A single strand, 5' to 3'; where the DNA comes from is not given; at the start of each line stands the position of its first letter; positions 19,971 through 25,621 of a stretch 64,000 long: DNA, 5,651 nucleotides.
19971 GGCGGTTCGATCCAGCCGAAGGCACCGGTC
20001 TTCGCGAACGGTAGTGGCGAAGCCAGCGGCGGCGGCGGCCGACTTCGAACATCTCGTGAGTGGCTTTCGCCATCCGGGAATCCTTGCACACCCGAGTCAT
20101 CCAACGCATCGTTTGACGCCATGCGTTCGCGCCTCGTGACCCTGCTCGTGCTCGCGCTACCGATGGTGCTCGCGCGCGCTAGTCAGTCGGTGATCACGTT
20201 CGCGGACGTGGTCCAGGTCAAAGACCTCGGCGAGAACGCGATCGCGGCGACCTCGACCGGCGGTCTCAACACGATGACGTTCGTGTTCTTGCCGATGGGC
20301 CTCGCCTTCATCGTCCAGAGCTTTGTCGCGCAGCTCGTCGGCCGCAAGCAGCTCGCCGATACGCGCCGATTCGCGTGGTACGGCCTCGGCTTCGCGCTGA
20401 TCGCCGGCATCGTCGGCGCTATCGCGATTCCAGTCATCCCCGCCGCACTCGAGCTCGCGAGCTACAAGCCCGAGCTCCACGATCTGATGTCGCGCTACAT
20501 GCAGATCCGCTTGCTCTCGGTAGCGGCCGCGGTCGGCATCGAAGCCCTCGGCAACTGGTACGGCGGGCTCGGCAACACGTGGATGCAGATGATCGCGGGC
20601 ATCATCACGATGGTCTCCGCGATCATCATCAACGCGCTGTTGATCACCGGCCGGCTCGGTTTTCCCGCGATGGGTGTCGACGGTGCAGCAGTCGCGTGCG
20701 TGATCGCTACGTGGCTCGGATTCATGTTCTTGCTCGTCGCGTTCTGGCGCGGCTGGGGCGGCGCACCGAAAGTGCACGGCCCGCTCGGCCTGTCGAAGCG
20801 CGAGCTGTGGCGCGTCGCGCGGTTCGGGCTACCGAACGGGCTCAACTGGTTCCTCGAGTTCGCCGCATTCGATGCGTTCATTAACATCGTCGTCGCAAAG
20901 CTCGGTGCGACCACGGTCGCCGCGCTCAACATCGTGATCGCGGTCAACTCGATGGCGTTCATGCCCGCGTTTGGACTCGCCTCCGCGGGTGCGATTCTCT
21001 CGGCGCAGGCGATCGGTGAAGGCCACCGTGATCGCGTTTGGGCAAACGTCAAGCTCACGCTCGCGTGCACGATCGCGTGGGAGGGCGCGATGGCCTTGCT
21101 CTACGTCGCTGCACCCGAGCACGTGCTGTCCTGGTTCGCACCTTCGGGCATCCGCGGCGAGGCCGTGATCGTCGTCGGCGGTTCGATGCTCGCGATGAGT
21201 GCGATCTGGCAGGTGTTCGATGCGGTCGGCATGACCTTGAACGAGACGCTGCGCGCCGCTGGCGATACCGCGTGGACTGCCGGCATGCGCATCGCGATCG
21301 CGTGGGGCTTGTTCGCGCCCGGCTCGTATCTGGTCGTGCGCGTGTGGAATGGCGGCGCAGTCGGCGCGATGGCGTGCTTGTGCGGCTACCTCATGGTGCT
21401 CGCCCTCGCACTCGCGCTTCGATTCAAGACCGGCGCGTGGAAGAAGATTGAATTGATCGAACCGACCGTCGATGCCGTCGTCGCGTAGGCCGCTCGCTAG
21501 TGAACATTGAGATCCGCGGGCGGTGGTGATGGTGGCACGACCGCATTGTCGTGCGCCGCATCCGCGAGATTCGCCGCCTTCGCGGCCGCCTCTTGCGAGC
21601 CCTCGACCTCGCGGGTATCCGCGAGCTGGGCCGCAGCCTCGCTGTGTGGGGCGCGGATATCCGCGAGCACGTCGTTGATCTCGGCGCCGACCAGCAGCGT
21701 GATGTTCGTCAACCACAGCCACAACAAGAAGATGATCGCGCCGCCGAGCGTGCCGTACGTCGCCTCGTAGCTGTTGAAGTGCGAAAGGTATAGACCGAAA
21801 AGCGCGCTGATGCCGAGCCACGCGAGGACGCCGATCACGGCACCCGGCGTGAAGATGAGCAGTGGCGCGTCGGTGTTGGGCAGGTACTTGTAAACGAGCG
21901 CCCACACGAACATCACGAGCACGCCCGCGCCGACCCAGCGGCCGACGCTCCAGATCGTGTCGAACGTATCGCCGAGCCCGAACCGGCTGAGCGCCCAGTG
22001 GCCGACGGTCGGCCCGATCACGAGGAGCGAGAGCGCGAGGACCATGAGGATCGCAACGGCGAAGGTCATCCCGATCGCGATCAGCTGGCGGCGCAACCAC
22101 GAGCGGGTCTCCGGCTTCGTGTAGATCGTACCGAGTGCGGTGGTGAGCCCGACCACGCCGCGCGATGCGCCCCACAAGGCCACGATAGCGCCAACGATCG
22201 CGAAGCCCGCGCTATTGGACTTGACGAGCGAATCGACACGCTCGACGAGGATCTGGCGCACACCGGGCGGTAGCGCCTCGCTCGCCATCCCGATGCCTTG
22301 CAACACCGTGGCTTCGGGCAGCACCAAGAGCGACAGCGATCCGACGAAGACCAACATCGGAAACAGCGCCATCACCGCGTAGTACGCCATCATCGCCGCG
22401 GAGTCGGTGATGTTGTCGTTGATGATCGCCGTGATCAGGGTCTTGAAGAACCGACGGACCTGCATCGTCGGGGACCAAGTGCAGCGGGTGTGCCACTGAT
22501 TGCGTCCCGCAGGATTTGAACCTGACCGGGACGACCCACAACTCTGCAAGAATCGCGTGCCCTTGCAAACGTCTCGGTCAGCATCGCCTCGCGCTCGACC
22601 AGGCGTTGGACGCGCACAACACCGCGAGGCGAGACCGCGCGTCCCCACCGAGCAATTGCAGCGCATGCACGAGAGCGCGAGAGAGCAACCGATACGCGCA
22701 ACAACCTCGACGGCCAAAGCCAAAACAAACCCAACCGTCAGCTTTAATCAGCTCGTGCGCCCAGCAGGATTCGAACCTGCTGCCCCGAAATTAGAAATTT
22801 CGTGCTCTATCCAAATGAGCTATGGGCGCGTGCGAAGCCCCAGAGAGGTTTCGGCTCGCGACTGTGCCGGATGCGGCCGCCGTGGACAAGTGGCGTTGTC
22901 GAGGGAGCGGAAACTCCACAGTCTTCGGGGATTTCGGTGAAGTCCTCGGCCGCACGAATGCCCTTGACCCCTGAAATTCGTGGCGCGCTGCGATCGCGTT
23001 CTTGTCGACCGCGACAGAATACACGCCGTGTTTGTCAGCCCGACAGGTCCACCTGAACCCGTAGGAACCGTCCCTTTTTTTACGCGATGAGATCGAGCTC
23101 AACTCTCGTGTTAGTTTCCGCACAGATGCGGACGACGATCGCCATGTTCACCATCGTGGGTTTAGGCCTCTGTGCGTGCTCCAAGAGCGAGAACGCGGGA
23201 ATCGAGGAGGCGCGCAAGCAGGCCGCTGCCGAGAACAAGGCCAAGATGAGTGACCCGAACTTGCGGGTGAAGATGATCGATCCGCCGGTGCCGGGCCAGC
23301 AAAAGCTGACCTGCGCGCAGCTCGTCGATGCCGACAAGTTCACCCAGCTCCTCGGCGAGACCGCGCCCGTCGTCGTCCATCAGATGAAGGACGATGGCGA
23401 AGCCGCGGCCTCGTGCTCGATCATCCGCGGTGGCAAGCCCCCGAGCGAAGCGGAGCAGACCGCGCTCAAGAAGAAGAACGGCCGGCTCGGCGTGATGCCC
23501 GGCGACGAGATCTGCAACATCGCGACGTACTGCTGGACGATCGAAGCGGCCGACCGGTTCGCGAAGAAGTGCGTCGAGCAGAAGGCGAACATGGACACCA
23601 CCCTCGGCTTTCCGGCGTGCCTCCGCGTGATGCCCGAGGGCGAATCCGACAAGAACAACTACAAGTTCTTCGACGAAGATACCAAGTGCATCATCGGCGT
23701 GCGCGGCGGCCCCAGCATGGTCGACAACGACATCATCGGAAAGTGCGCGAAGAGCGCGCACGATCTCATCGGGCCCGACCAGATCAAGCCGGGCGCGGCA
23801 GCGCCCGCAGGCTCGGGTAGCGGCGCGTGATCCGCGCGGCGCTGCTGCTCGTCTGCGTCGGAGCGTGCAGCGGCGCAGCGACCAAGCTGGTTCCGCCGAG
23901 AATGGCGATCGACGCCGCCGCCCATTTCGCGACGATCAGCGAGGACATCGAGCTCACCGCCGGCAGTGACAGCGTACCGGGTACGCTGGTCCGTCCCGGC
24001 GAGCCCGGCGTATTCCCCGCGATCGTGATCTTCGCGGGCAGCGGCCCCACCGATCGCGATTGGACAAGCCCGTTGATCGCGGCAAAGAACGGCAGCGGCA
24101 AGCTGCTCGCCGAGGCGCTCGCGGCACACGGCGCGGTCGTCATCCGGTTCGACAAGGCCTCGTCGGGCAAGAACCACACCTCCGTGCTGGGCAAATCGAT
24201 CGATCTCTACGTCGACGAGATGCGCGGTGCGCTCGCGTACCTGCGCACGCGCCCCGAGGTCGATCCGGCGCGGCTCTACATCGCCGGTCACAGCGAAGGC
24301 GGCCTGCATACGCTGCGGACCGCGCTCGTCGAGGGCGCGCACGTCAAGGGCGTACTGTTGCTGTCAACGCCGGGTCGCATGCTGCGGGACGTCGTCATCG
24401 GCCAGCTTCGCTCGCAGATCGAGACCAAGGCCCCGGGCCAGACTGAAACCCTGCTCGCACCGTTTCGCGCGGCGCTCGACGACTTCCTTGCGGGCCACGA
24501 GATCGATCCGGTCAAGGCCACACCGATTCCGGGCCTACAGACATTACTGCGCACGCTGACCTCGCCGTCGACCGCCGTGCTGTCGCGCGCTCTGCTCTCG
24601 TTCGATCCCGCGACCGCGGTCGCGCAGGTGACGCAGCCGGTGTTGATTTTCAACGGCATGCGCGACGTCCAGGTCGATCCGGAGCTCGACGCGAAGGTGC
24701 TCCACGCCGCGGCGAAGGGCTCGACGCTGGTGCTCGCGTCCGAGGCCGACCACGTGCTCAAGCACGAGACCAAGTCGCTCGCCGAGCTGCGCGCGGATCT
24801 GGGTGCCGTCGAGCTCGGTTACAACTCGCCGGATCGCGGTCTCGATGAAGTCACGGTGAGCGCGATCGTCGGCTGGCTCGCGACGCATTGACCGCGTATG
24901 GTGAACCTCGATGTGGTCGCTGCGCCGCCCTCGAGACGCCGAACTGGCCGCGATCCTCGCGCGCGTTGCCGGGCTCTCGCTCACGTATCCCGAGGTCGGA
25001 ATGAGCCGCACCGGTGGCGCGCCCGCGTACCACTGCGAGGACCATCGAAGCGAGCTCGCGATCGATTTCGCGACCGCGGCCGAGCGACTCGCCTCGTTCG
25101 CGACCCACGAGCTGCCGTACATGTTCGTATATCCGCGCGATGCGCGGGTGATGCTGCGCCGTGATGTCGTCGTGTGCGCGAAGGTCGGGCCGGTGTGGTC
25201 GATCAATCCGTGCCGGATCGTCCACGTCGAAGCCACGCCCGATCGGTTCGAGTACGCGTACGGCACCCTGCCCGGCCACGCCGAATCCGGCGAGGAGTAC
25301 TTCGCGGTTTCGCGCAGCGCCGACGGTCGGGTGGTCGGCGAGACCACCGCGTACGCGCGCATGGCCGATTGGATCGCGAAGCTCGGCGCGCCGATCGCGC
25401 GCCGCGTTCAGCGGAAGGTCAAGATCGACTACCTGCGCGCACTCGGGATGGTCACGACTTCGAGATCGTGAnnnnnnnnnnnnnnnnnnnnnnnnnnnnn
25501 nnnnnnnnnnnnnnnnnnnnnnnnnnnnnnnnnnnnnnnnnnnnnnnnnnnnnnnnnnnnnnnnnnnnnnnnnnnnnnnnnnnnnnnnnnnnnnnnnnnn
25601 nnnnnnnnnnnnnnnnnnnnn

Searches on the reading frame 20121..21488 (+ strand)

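Call 67: search_protein_families(library=pfam, proteins=[window:20121-21488:+], max_evalue=0.0001)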
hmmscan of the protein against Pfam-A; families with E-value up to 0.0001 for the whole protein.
window:20121-21488:+ (455 aa): 1 family
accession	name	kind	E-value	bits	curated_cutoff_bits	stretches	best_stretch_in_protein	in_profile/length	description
PF01554.23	MatE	-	1.3e-33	116.5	24.9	2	250-403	12-160/161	MatE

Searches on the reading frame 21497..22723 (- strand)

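Call 67: search_protein_families(library=pfam, proteins=[window:21497-22723:-], max_evalue=0.0001)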
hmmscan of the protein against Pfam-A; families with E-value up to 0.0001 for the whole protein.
window:21497-22723:- (408 aa): 1 family
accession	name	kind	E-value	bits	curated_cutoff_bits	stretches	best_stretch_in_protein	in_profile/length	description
PF03631.20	Virul_fac_BrkB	-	2.4e-58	198.3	33.7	1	102-354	2-256/259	Virulence factor BrkB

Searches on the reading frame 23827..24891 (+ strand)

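Call 67: search_protein_families(library=pfam, proteins=[window:23827-24891:+], max_evalue=0.0001)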
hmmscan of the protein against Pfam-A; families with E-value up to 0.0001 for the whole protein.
window:23827-24891:+ (354 aa): 4 families
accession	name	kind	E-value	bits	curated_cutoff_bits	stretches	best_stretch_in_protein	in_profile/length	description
PF12146.15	Hydrolase_4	-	2.5e-09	37.2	27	1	94-181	23-109/239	Serine aminopeptidase, S33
PF12697.13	Abhydrolase_6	-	8.3e-07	30.3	26.3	1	67-310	2-205/217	Alpha/beta hydrolase family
PF00326.27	Peptidase_S9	-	8.8e-06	25.8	22.6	0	130-166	46-82/213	Prolyl oligopeptidase family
PF00561.26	Abhydrolase_1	-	2.5e-05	24.5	25.8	0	94-221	19-139/245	alpha/beta hydrolase fold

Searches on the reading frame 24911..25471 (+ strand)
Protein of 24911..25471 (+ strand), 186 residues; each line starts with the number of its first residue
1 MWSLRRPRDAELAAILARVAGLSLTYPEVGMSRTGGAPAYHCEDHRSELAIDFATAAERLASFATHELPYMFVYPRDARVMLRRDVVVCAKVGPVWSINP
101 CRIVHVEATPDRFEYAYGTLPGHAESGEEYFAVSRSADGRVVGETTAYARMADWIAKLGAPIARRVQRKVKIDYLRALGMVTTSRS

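Call 67: search_protein_families(library=pfam, proteins=[window:24911-25471:+], max_evalue=0.0001)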
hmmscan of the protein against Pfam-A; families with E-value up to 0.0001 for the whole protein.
window:24911-25471:+ (186 aa): 1 family
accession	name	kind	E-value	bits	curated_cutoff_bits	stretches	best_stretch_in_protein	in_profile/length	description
PF09348.15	DUF1990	-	6.2e-36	124.3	23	1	25-177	1-157/157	Domain of unknown function (DUF1990)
